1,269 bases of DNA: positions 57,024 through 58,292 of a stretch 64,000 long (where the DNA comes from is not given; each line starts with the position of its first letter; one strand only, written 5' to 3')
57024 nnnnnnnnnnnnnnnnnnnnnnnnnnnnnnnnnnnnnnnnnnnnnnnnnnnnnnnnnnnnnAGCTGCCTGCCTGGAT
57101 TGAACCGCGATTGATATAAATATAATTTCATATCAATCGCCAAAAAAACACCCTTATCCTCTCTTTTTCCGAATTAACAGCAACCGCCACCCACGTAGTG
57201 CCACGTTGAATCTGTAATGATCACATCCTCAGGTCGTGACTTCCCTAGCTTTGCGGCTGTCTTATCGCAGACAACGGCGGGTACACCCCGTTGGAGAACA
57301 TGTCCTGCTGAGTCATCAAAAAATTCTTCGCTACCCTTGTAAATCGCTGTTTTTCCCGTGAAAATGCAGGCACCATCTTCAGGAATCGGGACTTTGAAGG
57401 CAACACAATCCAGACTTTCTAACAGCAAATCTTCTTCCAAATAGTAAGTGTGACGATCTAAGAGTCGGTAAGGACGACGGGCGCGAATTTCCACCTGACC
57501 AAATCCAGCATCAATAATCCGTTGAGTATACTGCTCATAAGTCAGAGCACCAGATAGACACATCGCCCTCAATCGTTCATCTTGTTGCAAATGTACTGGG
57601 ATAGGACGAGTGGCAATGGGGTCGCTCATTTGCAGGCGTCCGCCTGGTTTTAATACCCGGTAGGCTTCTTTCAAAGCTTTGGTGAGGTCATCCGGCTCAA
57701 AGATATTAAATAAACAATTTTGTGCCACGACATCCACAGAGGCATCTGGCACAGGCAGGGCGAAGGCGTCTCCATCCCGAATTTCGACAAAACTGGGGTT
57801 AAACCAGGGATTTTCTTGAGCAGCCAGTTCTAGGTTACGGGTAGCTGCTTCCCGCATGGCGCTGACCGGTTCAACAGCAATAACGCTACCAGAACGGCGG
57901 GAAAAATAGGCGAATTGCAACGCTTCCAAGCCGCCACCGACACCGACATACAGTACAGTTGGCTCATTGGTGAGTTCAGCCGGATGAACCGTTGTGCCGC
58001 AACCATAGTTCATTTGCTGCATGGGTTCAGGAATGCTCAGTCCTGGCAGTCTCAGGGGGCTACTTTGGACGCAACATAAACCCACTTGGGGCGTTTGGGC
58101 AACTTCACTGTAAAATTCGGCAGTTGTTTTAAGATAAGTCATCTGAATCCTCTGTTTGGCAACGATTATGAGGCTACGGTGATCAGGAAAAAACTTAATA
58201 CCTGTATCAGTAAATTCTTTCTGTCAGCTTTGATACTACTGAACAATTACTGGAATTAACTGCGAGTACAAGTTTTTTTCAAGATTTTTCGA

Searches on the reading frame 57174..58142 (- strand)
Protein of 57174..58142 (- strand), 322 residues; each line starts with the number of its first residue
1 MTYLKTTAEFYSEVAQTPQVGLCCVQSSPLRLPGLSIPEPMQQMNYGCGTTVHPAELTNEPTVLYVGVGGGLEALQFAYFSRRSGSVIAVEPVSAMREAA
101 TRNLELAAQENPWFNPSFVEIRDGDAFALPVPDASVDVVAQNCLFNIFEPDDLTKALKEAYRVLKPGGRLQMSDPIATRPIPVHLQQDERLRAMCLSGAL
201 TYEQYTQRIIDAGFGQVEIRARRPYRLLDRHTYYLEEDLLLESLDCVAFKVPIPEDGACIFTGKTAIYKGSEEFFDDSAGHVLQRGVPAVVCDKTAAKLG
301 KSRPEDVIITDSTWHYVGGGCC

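Call 7: search_protein_families(library=pfam, proteins=[window:57174-58142:-])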
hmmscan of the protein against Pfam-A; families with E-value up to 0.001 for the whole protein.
window:57174-58142:- (322 aa): 8 families
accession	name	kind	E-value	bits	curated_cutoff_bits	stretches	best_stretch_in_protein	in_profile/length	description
PF08241.18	Methyltransf_11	-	2.9e-17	63.5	21.2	1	64-170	1-93/95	Methyltransferase domain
PF13649.12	Methyltransf_25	-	1.6e-14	54.8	27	1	63-168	1-97/97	Methyltransferase domain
PF13847.12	Methyltransf_31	-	2.2e-09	37.6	27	1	63-195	7-131/145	Methyltransferase domain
PF01209.24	Ubie_methyltran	-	3.2e-08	33.6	20.1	1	62-171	50-150/233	ubiE/COQ5 methyltransferase family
PF08242.18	Methyltransf_12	-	5.2e-06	27.5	30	1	68-170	5-98/98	Methyltransferase domain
PF05148.21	Methyltransf_8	-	0.00017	22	27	1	125-174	112-158/219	Hypothetical methyltransferase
PF01135.25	PCMT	-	0.00028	21.2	20.3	1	56-125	70-132/210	Protein-L-isoaspartate(D-aspartate) O-methyltransferase (PCMT)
PF13489.12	Methyltransf_23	-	0.00039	20.6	27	1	57-179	20-123/164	Methyltransferase domain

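Call 10: search_protein_families(library=ncbifam, proteins=[window:57174-58142:-])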
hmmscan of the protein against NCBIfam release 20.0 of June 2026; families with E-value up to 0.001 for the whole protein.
window:57174-58142:- (322 aa): 23 families
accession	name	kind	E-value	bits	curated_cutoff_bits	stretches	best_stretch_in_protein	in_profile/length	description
NF038099.1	AsSugarArsM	exception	8.3e-175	580.5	400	1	2-322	1-321/321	arsenosugar biosynthesis arsenite methyltransferase ArsM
NF008823.0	PRK11873.1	subfamily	2e-36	125.9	263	1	43-234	61-243/272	arsenite methyltransferase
NF040538.1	methyl_ArsM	equivalog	7.7e-28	97.7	500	1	131-311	167-340/356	arsinothricin biosynthesis methyltransferase ArsM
NF041537.1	ArsM_AhpD_UU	exception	9.1e-24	83.9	510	1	40-220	57-228/345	arsenite methyltransferase/AhpD domain selenoprotein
NF047649.1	MTase_UXPK_star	exception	8.8e-21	74.1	460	1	38-221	56-230/283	methyltransferase/UXPK-star double selenoprotein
NF041536.1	ArsM_DUF2284_UU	exception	3.7e-19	68.4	575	1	37-221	54-229/459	arsenite methyltransferase/DUF2284 domain selenoprotein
NF045667.1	MTase_DVU1556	equivalog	2.8e-14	53.1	155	1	119-215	68-161/213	DVU_1556 family methyltransferase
NF040539.1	AST_met_ArsM_2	exception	5.1e-11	42.9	240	1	63-219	60-210/262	putative arsinothricin biosynthesis methyltransferase ArsM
TIGR01934.1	MenG_MenH_UbiE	subfamily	1.7e-08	34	158.35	1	56-174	36-143/223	ubiquinone/menaquinone biosynthesis methyltransferase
NF043040.1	corrin_prot_MT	hypoth_equivalog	1.1e-07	31.5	180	1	59-180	41-155/216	corrinoid protein-associated methyltransferase CpaM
NF001244.0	PRK00216.1-5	equivalog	3.7e-07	29.7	216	1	57-174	46-155/236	bifunctional demethylmenaquinone methyltransferase/2-methoxy-6-polyprenyl-1,4-benzoquinol methylase UbiE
NF052510.1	methyltran_MpqE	exception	7.3e-07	28.8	335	1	51-170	38-149/234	methyl-plastoquinone biosynthesis methyltransferase MpqE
NF001241.0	PRK00216.1-2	equivalog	3.1e-06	27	327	1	62-173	54-148/231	demethylmenaquinone methyltransferase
NF001240.0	PRK00216.1-1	equivalog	4.5e-06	25.9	378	1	52-172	56-168/251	bifunctional demethylmenaquinone methyltransferase/2-methoxy-6-polyprenyl-1,4-benzoquinol methylase UbiE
NF001242.0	PRK00216.1-3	equivalog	4.7e-06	26.2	351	1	62-171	73-174/258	bifunctional demethylmenaquinone methyltransferase/2-methoxy-6-polyprenyl-1,4-benzoquinol methylase UbiE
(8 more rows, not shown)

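Call 26: find_encoding_contigs(protein=window:57174-58142:-, flank=3000, max_places=4)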
Protein window:57174-58142:- (322 aa): 5 contigs read that carry it; 1 place shown.
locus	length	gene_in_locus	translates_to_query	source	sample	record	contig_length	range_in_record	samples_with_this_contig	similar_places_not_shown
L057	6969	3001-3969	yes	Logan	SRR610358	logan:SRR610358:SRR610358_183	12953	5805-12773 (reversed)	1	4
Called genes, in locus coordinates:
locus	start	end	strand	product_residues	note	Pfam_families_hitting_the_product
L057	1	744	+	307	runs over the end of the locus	?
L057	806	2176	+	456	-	PF00069:Pkinase, PF01636:APH (faint), PF07714:PK_Tyr_Ser-Thr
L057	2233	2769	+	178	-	PF07386:DUF1499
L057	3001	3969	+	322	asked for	PF01209:Ubie_methyltran, PF13847:Methyltransf_31, PF08241:Methyltransf_11, PF08242:Methyltransf_12 (weak), PF13649:Methyltransf_25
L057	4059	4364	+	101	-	PF12840:HTH_20, PF01022:HTH_5, PF13463:HTH_27 (faint)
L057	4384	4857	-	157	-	-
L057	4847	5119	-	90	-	-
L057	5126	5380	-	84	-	-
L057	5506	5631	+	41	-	-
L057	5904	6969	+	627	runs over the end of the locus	-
